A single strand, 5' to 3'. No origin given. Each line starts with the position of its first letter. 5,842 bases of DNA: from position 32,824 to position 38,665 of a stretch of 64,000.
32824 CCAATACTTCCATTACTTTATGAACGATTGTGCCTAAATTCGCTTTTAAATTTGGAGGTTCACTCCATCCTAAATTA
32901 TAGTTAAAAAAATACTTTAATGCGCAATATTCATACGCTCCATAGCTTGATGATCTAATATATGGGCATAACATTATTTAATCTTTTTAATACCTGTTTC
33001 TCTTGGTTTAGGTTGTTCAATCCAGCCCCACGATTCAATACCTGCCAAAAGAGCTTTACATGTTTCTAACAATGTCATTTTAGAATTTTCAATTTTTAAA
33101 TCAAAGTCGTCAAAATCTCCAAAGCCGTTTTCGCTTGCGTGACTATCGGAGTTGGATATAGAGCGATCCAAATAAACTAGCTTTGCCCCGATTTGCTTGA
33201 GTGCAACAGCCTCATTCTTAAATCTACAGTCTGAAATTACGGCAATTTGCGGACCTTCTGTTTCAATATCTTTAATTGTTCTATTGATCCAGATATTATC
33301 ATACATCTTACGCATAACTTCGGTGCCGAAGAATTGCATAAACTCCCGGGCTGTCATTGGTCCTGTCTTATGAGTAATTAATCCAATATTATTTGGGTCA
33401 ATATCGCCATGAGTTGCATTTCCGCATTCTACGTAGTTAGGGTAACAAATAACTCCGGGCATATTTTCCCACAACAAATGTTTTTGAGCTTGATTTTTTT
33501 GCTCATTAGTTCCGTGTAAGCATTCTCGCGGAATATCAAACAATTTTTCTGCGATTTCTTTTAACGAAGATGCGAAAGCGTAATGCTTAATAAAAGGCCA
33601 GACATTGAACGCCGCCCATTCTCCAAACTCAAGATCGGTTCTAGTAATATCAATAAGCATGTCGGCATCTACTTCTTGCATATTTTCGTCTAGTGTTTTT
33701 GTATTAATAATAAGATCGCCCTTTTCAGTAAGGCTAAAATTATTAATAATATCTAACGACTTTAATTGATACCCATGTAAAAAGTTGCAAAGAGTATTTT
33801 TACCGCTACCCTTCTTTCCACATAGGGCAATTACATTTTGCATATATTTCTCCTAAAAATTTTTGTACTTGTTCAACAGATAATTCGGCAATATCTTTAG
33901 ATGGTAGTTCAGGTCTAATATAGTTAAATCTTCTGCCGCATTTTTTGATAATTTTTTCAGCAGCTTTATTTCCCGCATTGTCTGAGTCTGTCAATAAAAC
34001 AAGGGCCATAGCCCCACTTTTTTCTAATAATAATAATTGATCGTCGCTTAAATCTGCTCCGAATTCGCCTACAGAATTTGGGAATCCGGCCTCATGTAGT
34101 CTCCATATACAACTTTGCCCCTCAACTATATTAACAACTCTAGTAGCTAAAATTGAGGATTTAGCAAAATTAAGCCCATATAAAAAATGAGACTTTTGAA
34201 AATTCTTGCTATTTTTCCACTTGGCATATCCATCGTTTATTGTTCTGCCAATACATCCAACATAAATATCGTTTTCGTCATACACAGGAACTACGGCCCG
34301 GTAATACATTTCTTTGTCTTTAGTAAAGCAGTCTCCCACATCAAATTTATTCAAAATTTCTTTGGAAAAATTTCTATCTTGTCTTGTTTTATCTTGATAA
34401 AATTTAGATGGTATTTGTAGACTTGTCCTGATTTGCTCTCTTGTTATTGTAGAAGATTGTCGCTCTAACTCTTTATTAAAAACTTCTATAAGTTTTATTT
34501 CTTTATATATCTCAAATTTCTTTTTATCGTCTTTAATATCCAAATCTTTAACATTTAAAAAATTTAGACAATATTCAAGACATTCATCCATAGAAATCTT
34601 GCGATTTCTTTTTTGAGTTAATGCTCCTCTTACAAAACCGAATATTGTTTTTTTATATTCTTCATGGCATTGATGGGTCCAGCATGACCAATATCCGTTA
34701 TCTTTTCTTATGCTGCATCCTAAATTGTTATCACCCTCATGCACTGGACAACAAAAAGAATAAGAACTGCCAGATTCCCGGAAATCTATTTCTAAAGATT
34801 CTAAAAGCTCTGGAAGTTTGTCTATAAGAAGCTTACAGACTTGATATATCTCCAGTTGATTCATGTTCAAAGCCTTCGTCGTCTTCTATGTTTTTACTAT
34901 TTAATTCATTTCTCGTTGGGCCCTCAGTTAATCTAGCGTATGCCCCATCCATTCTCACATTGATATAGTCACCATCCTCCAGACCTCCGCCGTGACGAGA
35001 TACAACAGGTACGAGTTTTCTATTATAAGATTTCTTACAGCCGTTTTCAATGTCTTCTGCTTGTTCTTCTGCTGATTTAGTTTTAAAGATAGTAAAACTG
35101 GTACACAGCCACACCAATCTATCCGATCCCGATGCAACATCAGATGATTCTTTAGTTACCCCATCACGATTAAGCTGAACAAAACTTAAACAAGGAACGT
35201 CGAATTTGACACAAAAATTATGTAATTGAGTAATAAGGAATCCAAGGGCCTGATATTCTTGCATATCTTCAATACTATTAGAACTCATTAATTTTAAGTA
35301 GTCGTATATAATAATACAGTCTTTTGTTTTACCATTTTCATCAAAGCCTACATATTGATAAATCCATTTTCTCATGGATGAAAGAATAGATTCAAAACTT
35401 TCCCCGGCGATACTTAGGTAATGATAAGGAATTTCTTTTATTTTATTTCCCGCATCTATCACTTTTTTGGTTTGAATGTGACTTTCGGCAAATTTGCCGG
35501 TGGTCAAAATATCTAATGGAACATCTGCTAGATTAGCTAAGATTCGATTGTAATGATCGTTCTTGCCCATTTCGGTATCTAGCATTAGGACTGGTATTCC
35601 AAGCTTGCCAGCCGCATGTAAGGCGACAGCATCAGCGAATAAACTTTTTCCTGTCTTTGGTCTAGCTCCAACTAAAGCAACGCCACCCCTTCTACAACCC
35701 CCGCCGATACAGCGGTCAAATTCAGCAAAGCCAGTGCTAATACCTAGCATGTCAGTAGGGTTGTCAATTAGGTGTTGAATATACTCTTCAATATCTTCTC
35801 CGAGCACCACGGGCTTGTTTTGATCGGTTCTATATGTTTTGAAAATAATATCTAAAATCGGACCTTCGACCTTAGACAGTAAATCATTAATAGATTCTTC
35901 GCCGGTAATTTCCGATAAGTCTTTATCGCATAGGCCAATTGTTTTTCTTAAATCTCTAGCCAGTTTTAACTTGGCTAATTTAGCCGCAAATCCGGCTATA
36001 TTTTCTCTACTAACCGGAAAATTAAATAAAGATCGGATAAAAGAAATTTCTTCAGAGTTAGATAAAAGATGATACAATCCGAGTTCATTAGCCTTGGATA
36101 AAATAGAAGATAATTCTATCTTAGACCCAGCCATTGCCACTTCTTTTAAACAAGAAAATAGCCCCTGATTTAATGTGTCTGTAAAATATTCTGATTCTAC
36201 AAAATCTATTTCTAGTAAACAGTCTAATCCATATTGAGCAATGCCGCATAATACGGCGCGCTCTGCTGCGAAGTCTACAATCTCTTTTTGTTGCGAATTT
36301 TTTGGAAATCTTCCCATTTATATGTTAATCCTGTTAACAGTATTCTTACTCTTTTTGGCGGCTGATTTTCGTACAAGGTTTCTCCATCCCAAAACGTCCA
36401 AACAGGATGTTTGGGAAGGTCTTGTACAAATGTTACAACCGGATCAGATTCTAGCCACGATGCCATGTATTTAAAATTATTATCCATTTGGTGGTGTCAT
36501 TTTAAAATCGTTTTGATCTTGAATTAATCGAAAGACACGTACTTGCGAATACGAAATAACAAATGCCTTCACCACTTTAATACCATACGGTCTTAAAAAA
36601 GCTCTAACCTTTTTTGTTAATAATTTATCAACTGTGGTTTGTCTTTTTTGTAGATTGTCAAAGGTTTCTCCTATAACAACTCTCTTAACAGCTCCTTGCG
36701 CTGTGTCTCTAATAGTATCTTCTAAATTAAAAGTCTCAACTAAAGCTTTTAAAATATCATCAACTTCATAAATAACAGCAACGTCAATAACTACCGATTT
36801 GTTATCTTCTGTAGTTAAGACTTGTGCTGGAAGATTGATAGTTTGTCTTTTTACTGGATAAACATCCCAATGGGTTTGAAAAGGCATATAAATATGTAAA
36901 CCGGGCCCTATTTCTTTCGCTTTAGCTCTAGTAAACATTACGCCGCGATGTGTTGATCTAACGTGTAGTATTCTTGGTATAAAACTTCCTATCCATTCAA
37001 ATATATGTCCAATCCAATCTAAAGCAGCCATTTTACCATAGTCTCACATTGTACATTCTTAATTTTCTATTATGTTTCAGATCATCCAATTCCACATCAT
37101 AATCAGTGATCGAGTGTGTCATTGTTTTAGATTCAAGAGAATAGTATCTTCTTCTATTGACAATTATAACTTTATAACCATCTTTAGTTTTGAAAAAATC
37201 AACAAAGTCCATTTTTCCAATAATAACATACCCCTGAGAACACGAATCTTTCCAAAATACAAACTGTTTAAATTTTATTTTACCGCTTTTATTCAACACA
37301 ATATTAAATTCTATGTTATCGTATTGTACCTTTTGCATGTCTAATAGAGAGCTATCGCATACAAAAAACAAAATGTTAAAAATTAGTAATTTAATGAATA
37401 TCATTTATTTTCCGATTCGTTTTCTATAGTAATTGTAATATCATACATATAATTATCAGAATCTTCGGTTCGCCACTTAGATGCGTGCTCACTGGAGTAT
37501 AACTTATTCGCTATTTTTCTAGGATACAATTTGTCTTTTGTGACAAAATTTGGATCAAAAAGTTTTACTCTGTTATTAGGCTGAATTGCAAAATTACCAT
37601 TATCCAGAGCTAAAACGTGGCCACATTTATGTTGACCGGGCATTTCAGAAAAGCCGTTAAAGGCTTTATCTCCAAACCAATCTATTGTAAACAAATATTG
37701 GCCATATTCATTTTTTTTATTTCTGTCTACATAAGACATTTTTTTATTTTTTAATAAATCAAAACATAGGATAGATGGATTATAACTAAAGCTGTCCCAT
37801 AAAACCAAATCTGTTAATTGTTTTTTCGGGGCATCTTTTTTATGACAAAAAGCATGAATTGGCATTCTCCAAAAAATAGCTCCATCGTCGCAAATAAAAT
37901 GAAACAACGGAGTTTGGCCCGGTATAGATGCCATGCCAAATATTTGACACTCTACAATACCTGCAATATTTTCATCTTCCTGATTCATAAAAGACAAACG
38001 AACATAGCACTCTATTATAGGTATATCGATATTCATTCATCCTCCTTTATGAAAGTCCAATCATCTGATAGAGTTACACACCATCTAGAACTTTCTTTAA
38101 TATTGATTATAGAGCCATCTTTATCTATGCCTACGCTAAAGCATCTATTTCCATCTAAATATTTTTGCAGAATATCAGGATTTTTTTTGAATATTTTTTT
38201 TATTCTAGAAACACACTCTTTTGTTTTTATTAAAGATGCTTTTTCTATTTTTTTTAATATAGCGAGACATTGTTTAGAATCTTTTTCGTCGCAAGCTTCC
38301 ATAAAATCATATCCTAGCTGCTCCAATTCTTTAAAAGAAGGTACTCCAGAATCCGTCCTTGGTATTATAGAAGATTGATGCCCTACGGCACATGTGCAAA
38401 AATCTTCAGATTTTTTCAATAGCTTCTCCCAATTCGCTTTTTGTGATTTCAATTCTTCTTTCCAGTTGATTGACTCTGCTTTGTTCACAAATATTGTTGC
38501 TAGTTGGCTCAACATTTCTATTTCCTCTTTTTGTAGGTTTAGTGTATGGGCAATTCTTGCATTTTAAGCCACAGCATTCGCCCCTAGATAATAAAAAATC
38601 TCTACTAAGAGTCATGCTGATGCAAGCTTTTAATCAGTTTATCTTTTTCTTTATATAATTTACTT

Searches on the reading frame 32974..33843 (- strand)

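Call 28: search_protein_families(library=pfam, proteins=[window:32974-33843:-], max_evalue=0.01)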
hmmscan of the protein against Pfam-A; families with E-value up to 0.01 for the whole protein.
window:32974-33843:- (289 aa): 2 families
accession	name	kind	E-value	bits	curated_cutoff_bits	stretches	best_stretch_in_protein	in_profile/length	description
PF21448.3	DNMK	-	7.4e-15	55.6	27.1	1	156-254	121-223/232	Deoxynucleotide monophosphate kinase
PF13238.12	AAA_18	-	0.00034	21.5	29.4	0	5-57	1-57/128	AAA domain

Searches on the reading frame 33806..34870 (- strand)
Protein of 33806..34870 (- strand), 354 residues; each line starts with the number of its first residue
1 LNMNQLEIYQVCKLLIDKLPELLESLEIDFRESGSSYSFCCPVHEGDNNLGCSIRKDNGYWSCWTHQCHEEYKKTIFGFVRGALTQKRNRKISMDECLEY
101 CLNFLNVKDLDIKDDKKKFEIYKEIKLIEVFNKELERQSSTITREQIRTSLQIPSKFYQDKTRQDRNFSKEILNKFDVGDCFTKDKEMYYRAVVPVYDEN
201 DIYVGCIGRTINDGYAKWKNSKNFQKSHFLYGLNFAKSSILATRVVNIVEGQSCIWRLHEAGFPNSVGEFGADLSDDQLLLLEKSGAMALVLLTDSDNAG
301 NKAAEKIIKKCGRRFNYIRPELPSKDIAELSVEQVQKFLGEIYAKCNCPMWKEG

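Call 9: search_protein_families(library=phrogs, proteins=[window:33806-34870:-], max_evalue=0.001)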
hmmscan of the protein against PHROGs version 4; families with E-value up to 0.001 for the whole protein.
window:33806-34870:- (354 aa): 4 families
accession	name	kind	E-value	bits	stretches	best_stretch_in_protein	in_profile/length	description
phrog_47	-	DNA, RNA and nucleotide metabolism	1.8e-34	120.4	1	13-341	25-332/947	DNA primase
phrog_6444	-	DNA, RNA and nucleotide metabolism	5.4e-20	72.7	1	191-312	203-327/577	DNA primase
phrog_239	-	DNA, RNA and nucleotide metabolism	9.7e-12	45.6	1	39-330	43-295/801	DNA primase/helicase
phrog_22657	-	unknown function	2.1e-06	26.7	1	167-308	174-322/1185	-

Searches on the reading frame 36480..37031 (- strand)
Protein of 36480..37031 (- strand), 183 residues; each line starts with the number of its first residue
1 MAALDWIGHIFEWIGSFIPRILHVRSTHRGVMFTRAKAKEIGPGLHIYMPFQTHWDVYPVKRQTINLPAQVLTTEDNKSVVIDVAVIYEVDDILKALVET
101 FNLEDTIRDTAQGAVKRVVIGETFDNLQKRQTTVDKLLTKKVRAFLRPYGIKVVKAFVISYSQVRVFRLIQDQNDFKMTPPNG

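Call 28: search_protein_families(library=pfam, proteins=[window:36480-37031:-], max_evalue=0.01)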
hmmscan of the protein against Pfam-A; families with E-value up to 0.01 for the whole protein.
window:36480-37031:- (183 aa): 1 family
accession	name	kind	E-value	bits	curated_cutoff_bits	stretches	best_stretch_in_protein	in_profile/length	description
PF01145.31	Band_7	-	2.1e-19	70.7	23.6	1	24-157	3-141/176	SPFH domain / Band 7 family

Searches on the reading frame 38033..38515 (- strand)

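Call 28: search_protein_families(library=pfam, proteins=[window:38033-38515:-], max_evalue=0.01)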
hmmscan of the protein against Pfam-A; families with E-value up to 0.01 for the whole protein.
window:38033-38515:- (160 aa): 1 family
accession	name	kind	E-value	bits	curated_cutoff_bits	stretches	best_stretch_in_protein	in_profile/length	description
PF02671.26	PAH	-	0.0016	18.6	21.3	1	84-117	7-39/45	Paired amphipathic helix repeat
